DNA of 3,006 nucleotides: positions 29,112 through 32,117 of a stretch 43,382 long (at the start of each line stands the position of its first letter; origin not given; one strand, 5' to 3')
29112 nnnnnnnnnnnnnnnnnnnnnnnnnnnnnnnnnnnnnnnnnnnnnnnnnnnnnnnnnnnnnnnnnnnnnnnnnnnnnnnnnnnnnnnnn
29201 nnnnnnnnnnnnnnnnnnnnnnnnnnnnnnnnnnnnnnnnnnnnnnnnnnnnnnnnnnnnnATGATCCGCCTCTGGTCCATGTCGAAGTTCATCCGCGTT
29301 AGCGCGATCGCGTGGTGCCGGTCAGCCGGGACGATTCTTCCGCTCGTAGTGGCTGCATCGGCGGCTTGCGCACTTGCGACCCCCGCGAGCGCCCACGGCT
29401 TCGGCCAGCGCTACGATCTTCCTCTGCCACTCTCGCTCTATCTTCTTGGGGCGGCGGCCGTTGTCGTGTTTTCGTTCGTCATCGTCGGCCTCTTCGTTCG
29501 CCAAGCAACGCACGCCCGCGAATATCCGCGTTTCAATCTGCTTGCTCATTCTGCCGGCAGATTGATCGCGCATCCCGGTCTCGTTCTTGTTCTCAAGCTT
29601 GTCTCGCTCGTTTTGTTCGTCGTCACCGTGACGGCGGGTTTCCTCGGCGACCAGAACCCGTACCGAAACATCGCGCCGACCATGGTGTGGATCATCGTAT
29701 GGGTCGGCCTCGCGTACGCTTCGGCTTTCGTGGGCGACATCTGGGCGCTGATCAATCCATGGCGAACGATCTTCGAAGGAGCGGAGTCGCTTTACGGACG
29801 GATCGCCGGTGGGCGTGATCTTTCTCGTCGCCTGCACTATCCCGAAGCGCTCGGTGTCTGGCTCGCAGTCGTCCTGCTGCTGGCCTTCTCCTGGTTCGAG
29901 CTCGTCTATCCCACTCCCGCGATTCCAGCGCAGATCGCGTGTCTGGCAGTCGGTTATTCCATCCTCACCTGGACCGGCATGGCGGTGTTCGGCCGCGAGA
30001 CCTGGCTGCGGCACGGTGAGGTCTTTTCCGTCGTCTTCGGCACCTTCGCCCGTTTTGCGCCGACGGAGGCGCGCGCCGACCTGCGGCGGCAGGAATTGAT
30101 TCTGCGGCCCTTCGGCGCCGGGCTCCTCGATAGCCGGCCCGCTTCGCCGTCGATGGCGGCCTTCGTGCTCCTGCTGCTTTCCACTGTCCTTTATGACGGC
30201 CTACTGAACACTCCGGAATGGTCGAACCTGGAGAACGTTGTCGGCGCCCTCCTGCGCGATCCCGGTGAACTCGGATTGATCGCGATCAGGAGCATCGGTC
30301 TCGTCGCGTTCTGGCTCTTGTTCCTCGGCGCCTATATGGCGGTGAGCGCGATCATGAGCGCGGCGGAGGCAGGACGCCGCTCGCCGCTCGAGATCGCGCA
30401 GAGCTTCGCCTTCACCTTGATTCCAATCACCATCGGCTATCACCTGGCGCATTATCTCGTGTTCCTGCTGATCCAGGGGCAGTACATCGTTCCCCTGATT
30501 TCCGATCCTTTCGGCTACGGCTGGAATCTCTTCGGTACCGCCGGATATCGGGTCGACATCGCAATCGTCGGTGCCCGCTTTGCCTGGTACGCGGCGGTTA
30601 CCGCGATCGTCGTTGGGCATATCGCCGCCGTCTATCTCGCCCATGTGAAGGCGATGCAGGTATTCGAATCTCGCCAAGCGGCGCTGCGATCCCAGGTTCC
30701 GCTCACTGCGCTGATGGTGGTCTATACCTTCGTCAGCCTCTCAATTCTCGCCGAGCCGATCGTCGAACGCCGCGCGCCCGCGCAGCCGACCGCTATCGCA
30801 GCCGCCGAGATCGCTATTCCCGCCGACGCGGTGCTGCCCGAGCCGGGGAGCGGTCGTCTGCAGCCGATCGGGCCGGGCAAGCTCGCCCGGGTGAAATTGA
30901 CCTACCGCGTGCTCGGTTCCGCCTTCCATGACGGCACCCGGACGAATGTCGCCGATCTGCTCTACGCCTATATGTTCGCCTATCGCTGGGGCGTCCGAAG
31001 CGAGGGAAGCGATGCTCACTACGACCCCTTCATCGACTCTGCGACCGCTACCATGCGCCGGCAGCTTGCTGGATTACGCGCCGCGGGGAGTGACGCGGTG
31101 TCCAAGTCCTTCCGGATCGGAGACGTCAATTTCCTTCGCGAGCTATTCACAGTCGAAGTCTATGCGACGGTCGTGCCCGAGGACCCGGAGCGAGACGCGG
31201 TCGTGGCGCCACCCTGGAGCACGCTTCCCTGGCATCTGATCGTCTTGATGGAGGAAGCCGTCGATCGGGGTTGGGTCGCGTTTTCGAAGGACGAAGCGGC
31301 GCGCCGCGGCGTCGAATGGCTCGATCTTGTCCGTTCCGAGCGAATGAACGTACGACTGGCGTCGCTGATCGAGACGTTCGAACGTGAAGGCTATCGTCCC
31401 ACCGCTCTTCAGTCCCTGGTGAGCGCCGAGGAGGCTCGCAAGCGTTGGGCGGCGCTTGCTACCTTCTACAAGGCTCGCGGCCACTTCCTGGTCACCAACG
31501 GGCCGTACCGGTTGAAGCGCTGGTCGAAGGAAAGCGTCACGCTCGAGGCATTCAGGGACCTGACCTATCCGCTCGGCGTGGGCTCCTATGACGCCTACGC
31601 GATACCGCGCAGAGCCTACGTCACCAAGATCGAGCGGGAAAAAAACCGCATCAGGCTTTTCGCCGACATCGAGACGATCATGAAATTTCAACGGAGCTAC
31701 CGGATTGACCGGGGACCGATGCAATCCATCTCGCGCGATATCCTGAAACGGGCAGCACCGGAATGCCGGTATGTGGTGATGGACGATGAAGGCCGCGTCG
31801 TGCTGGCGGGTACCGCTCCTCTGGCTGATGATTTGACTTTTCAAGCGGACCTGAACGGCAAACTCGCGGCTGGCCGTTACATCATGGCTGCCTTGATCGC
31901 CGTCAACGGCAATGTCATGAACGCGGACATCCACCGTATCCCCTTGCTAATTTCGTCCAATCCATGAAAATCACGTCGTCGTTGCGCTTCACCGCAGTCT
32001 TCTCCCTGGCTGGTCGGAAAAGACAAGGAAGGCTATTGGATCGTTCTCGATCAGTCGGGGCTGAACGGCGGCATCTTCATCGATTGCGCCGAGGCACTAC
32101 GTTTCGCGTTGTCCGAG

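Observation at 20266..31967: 11.7 kb translationally coupled operon mixing a HAAT-type ABC importer with an unassigned secreted/membrane protein family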

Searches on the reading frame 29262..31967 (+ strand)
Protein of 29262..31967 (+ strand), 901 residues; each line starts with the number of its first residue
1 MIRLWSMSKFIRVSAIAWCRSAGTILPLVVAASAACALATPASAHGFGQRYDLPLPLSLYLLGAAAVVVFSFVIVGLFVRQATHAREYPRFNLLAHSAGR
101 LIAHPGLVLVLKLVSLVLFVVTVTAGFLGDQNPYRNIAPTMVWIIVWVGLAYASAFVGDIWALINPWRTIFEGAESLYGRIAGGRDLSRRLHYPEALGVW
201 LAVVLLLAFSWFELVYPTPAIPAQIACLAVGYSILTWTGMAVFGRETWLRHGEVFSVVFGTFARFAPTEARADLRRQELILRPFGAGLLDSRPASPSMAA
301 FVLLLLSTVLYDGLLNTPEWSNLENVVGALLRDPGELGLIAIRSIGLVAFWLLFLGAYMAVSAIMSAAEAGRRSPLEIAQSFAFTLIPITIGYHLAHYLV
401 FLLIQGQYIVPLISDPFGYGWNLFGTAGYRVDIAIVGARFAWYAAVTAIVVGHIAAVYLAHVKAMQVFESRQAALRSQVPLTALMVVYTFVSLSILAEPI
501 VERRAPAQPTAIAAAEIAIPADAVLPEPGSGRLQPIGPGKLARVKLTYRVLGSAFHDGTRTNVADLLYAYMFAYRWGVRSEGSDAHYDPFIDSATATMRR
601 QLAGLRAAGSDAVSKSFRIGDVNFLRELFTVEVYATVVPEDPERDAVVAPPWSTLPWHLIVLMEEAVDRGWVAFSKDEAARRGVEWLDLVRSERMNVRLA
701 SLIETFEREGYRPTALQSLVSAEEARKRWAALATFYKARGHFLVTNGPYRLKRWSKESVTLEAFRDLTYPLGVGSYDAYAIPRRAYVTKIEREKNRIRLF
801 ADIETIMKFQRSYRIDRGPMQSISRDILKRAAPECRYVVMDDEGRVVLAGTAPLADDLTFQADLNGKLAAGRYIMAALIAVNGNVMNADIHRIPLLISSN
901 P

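Call 4: search_protein_families(library=pfam, proteins=[window:29262-31967:+], max_evalue=0.01)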
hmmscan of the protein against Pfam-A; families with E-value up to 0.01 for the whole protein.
window:29262-31967:+ (901 aa): 0 families

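Call 5: search_protein_families(library=ncbifam, proteins=[window:29262-31967:+], max_evalue=0.01)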
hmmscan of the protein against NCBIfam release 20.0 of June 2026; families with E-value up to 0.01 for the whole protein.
window:29262-31967:+ (901 aa): 0 families

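Call 10: search_solved_structures(query=window:29262-31967:+, max_evalue=1)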
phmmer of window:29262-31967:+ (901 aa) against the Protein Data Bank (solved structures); distinct sequences matched with E-value up to 1: 1.
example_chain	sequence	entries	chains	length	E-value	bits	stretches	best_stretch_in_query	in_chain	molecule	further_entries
7fi3_A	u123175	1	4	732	6.3e-06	28.1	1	515-761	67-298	ABC-type dipeptide/oligopeptide transport system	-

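Call 14: find_homologous_proteins(query=window:29262-31967:+)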
Query window:29262-31967:+ (901 aa): 1895 proteins with E <= 0.001 among 8000 candidates; the best 120 are listed.
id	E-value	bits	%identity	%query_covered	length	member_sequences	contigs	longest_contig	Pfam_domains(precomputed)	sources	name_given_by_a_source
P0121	0.0e+0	1990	100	99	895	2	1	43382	-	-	-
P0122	0.0e+0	1685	84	99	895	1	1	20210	-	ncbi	-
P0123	0.0e+0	1667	85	96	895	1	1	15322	-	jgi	-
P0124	0.0e+0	1653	82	99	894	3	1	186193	-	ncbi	ncbi:MAG: hypothetical protein WD871_02190 [Xanthobacteraceae bacterium]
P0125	0.0e+0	1650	82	100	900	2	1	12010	-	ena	-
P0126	0.0e+0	1587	79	99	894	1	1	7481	-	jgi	jgi:hypothetical protein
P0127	0.0e+0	1580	79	99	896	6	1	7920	-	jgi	jgi:hypothetical protein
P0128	0.0e+0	1575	80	99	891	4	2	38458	-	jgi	jgi:hypothetical protein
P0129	0.0e+0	1564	78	100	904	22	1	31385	-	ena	-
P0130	0.0e+0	1539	77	99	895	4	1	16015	-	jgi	jgi:hypothetical protein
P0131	0.0e+0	1535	78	96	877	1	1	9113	-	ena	-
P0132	0.0e+0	1533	76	99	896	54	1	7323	-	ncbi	ncbi:MAG: hypothetical protein WCB32_10130 [Pseudolabrys sp.]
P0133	0.0e+0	1526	76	99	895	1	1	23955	-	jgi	jgi:hypothetical protein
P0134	0.0e+0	1523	77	98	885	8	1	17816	-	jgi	jgi:hypothetical protein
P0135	0.0e+0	1517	77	97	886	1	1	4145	-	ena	-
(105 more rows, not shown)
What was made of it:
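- Checked: The public gene call uses 29280 (P0121, 895 aa, call 14).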

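Call 26: find_related_loci(query=A1, collection=genome_contigs, flank=10000)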
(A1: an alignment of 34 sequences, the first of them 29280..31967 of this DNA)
Query A1 (895 aa) in genome_contigs; peptide patterns used: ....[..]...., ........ (x = any residue, [..] = any of these).
321 stretches matched a pattern; 280 encode a relative of the query (tblastn E <= 1e-3); the best 80 are kept; 80 distinct loci.
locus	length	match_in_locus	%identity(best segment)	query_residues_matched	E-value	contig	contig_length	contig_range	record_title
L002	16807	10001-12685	84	1-895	0e+0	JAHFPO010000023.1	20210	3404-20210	MAG: Hyphomicrobiales bacterium isolate nzgw529 NODE_1756_length_20211_cov_5.240269, whole genome shotgun sequence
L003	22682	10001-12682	82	1-895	0e+0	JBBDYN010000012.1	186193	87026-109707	MAG: Xanthobacteraceae bacterium isolate LejiaD_64_30 Lejia_D_146_length_186193_cov_16, whole genome shotgun sequence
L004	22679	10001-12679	78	1-895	0e+0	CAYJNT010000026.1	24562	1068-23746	MAG TPA_asm: uncultured Hyphomicrobiales bacterium isolate ERP124720_co1_17 genome assembly, contig: NODE_2679_length_24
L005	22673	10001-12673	75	2-894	0e+0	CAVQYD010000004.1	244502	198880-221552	MAG: uncultured Alphaproteobacteria bacterium isolate MFD00031.bin.2.114 genome assembly, contig: contig_13336, whole ge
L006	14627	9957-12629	76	3-895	0e+0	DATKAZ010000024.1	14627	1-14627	MAG TPA_asm: Gammaproteobacteria bacterium isolate SMAG_U14407 k141_2927072, whole genome shotgun sequence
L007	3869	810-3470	72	2-894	0e+0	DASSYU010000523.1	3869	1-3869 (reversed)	MAG TPA_asm: Pseudolabrys sp. isolate SMAG_U689 k141_1762033, whole genome shotgun sequence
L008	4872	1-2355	76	104-891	0e+0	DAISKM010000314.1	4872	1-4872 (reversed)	MAG TPA_asm: Pseudolabrys sp. isolate CTOTU25442 NODE_1206_length_4872_cov_5.699190, whole genome shotgun sequence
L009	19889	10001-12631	67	14-894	0e+0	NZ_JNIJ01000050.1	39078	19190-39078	Bradyrhizobium sp. URHD0069 N554DRAFT_scaffold00047.47_C, whole genome shotgun sequence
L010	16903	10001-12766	65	1-895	0e+0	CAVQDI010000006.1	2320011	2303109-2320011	MAG: uncultured beta proteobacterium isolate MFD03346.bin.1.142 genome assembly, contig: contig_2468, whole genome shotg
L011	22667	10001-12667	70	2-893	0e+0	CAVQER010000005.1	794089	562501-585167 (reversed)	MAG: uncultured Alphaproteobacteria bacterium isolate MFD09206.bin.1.221 genome assembly, contig: contig_2815, whole gen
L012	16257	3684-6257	67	34-895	0e+0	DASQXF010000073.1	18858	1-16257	MAG TPA_asm: Xanthobacteraceae bacterium isolate SMAG_U11032 k141_1042837, whole genome shotgun sequence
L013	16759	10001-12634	69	2-894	0e+0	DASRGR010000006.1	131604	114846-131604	MAG TPA_asm: Pseudolabrys sp. isolate SMAG_U10063 k141_200299, whole genome shotgun sequence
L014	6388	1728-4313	67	29-895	0e+0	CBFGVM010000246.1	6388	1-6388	MAG TPA_asm: uncultured Alphaproteobacteria bacterium isolate SRR28857630_binner23_Refined_15 genome assembly, contig: E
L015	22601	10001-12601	67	27-895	0e+0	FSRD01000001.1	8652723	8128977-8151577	Bradyrhizobium erythrophlei strain GAS478 genome assembly, contig: Ga0132009_11, whole genome shotgun sequence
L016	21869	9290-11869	65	33-893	0e+0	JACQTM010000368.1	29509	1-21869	MAG: Hyphomicrobiales bacterium isolate NC_groundwater_1411_Ag_S-0.65um_61_20 S_p65_S5_coassembly_k141_5190674, whole ge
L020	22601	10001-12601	67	25-894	0e+0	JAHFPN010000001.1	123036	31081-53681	MAG: Hyphomicrobiales bacterium isolate nzgw528 NODE_74_length_123037_cov_4.827167, whole genome shotgun sequence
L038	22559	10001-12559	63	38-895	0e+0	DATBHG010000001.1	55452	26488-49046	MAG TPA_asm: Xanthobacteraceae bacterium isolate SMAG_U3858 k141_2453751, whole genome shotgun sequence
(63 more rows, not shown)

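Call 32: search_protein_families(library=pfam, proteins=[L003:15940-17637:-, L012:6379-7971:-, L012:8085-9194:+, L012:9191-9610:+, L012:11355-12407:-, L020:13518-14471:-, L038:1765-3168:-, L006:12675-14357:+, L010:326-988:-, L003:19277-20116:+], max_evalue=0.001)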
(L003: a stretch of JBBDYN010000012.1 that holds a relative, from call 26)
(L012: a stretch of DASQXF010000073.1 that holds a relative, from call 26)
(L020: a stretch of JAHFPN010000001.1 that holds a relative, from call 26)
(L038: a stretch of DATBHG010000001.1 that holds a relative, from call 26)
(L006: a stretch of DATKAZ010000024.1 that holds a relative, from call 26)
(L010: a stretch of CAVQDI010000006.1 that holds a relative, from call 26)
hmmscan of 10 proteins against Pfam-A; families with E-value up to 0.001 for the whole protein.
L003:15940-17637:- (565 aa): 2 families
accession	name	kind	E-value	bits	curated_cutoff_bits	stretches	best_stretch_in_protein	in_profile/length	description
PF00501.34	AMP-binding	-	2.6e-88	296.8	29.9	1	29-422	1-384/384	AMP-binding enzyme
PF13193.12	AMP-binding_C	-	2.2e-19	70.6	24.5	1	473-547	1-76/76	AMP-binding enzyme C-terminal domain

L012:6379-7971:- (530 aa): 3 families
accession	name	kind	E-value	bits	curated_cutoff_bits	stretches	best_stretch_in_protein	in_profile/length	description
PF01977.22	UbiD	-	1.2e-50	172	23.3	1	93-285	3-200/206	3-octaprenyl-4-hydroxybenzoate carboxy-lyase Rift-related domain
PF20696.2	UbiD_C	-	1.6e-33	115.8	24.2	1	294-418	2-127/127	3-octaprenyl-4-hydroxybenzoate carboxy-lyase C-terminal domain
PF20695.2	UbiD_N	-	5.2e-11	42.9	24.3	1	9-79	1-77/78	3-octaprenyl-4-hydroxybenzoate carboxy-lyase N-terminal domain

L012:8085-9194:+ (369 aa): 5 families
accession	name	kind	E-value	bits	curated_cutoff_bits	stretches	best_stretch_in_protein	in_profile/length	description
PF00107.32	ADH_zinc_N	-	1.9e-26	92.9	31.8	1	198-332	1-128/129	Zinc-binding dehydrogenase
PF13602.12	ADH_zinc_N_2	-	1.1e-22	81.9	27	1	230-367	1-134/134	Zinc-binding dehydrogenase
PF08240.17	ADH_N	-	1.5e-19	70.6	23.5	1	63-156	2-103/104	Alcohol dehydrogenase GroES-like domain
PF00106.31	adh_short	-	0.00038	20.4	26.6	1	190-274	3-89/195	short chain dehydrogenase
PF01262.27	AlaDh_PNT_C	-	0.00044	20.2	23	1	184-238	23-78/214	Alanine dehydrogenase/PNT, C-terminal domain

L012:9191-9610:+ (139 aa): 3 families
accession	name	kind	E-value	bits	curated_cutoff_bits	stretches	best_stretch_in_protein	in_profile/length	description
PF03061.28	4HBT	-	2.3e-11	44.3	20.6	1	54-125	4-78/79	Thioesterase superfamily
PF20789.3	4HBT_3C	-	5.6e-06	27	24.1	1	49-129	49-135/140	Acyl-CoA thioesterase C-terminal domain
PF13622.12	4HBT_3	-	0.00019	22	24.3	1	55-126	12-76/83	Acyl-CoA thioesterase N-terminal domain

L012:11355-12407:- (350 aa): 1 family
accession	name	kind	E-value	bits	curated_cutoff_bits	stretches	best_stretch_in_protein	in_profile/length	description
PF03401.19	TctC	-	3e-64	217.6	27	1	71-344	1-271/274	Tripartite tricarboxylate transporter family receptor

L020:13518-14471:- (317 aa): 2 families
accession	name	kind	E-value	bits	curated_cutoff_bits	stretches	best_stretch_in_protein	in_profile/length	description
PF00528.27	BPD_transp_1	-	7.8e-40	137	26.4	1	116-315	1-183/184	Binding-protein-dependent transport system inner membrane component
PF19300.4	BPD_transp_1_N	-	6e-12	46.2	23.8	1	7-103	5-112/114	Binding-prot-dependent transport system membrane comp, N-term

L038:1765-3168:- (467 aa): 2 families
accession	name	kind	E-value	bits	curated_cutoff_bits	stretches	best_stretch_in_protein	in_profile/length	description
PF13433.12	Peripla_BP_5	-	7.7e-159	529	27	1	69-439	1-361/363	Periplasmic binding protein domain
PF13458.12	Peripla_BP_6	-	4.4e-68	230.9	31.7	1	68-418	1-342/343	Periplasmic binding protein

L006:12675-14357:+ (560 aa): 2 families
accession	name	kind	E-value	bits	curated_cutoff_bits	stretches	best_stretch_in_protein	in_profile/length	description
PF07969.17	Amidohydro_3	-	4.3e-32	112.6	29.7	1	43-538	1-471/472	Amidohydrolase family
PF01979.26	Amidohydro_1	-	2.4e-10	40.6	25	1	448-537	264-344/345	Amidohydrolase family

L010:326-988:- (220 aa): 0 families

L003:19277-20116:+ (279 aa): 3 families
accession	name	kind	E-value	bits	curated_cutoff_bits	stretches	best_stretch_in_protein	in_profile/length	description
PF00005.33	ABC_tran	-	1.4e-29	103.9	25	1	52-194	2-136/137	ABC transporter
PF13304.12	AAA_21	-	6e-09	36.8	27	0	166-227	237-301/304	AAA domain, putative AbiEii toxin, Type IV TA system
PF13401.12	AAA_22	-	0.00046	20.9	27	0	62-125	6-33/130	AAA domain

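Call 33: predict_structure(alignment_id=A1)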
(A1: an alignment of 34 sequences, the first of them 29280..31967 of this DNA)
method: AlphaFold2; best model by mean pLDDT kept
length: 895 residues; sequences in the alignment: 34
mean_pLDDT: 63.9   pTM: 0.46
mean pLDDT of the five models: 63.9, 62.5, 57.5, 57.1, 55.2
residues with pLDDT >= 90: 48; 70-90: 382; 50-70: 176; < 50: 289
segments of 3 or more residues with pLDDT < 50: 1-21, 26-88, 90-93, 116-154, 212-216, 262-276, 398-433, 491-507, 546-548, 605-620, 637-648, 680-685, 738-773, 802-807
pLDDT, mean of each block of 10 residues (from residue 1): 32 43 49 31 33 39 40 36 42 50 54 48 38 40 39 52 79 77 83 88 77 49 78 87 83 72 44 47 77 89 75 70 68 81 87 87 80 88 74 52 40 38 38 57 75 82 70 75 65 34 48 84 81 81 55 67 76 62 67 82 51 35 73 57 49 76 61 53 60 89 86 85 83 56 32 31 26 61 83 85 49 81 80 87 88 86 88 75 82 69
secondary structure, 60 per line:
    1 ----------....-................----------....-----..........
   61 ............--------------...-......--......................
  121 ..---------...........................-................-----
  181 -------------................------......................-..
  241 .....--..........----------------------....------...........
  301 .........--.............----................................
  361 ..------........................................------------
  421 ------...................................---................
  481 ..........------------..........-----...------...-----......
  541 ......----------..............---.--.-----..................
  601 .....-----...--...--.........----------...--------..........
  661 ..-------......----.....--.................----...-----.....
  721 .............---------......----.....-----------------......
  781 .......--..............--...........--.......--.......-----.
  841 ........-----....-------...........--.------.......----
elements in order (helices of 4 or more, strands of 3 or more residues): H11-14 H16-31 H42-45 H51-72 H91-96 H99-122 H132-158 H160-175 H194-209 H216-237 H239-245 H248-257 H280-283 H290-309 H312-324 H329-362 H369-408 H427-461 H465-490 E503-512 E518-520 E527-529 E535-546 H557-570 H583-595 E596-605 E611-613 E616-618 E621-629 H651-662 H670-675 H680-684 H687-703 H716-733 E743-748 E753-757 E775-787 E790-803 E806-813 H819-825 E828-834 E840-848 E854-857 E865-875 E885-891

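Call 38: fold_search(model_id=the predicted structure, library=pdb)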
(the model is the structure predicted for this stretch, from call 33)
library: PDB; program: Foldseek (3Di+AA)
matches with E <= 10: 730; with E <= 0.001: 1
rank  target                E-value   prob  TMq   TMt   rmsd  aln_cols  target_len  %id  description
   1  7fi3_A                1.3e-07  1.00  0.20  0.25   7.3       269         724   19  Archaeal oligopeptide permease A (OppA) from Thermococcus kodakaraensis in complex with an endogenous pentapeptide (released 2022-04-13)
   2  7pks_g                7.3e-03  0.28  0.10  0.10  29.4       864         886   10  Structural basis of Integrator-mediated transcription regulation (released 2021-12-08)
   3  8r09_B                7.7e-03  0.72  0.10  0.06  16.2       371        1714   10  Cryo-EM structure of the cross-exon pre-B+5'ss+ATPgammaS complex (released 2024-05-22)
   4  5z1b_C                8.7e-03  1.00  0.07  0.10   9.0       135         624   17  Structure of Bifidobacterium dentium beta-glucuronidase complexed with coumarin-3-O-glucuronide (released 2018-12-12)
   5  8h6k_5D               1.5e-02  0.57  0.09  0.06  23.0       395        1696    9  Cryo-EM structure of human exon-defined spliceosome in the mature B state. (released 2024-05-01)
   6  8r0a_B                1.9e-02  0.77  0.09  0.06  14.8       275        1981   10  Cryo-EM structure of the cross-exon pre-B+5'ss complex (released 2024-05-22)
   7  5z1b_A                2.4e-02  1.00  0.08  0.11   7.5       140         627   18  Structure of Bifidobacterium dentium beta-glucuronidase complexed with coumarin-3-O-glucuronide (released 2018-12-12)
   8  8q7x_B                2.5e-02  0.63  0.10  0.07  16.1       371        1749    9  Structure of the recycling U5 snRNP bound to chaperone CD2BP2 (State 4) (released 2024-04-17)
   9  6qw6_5B               2.5e-02  0.63  0.10  0.06  16.1       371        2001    9  Structure of the human U5.U4/U6 tri-snRNP at 2.9A resolution. (released 2019-04-17)
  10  2q0z                  2.5e-02  0.47  0.09  0.19  15.5       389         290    9  Crystal structure of Q9P172/Sec63 from Homo sapiens. Northeast Structural Genomics Target HR1979. (released 2007-06-05)
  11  4f91                  2.8e-02  0.66  0.09  0.06  16.1       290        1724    9  Brr2 Helicase Region (released 2012-10-17)
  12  5z1b_B                3.0e-02  1.00  0.07  0.10   7.9       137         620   18  Structure of Bifidobacterium dentium beta-glucuronidase complexed with coumarin-3-O-glucuronide (released 2018-12-12)
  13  6ldc_A                3.4e-02  0.98  0.07  0.10   7.7       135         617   16  Structure of Bifidobacterium dentium beta-glucuronidase complexed with C6-nonyl uronic isofagomine (released 2021-01-27)
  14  6ld0_A                3.7e-02  1.00  0.08  0.10   7.7       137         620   17  Structure of Bifidobacterium dentium beta-glucuronidase complexed with C6-hexyl uronic isofagomine (released 2021-01-27)
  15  7kam_D                4.2e-02  0.69  0.10  0.16  17.9       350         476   12  Cryo-EM structure of the Sec complex from T. lanuginosus, wild-type, class with Sec62, plug-closed conformation (released 2021-01-06)
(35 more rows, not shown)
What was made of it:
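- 30795..31967 (+): g9 C-terminal domain: periplasmic C-half of the OppA-like protein plus an Ig-like beta-sandwich, fused to the membrane domain. Matches 7fi3_A at E 6e-6 by sequence and 1e-7 by fold (calls 10, 38).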
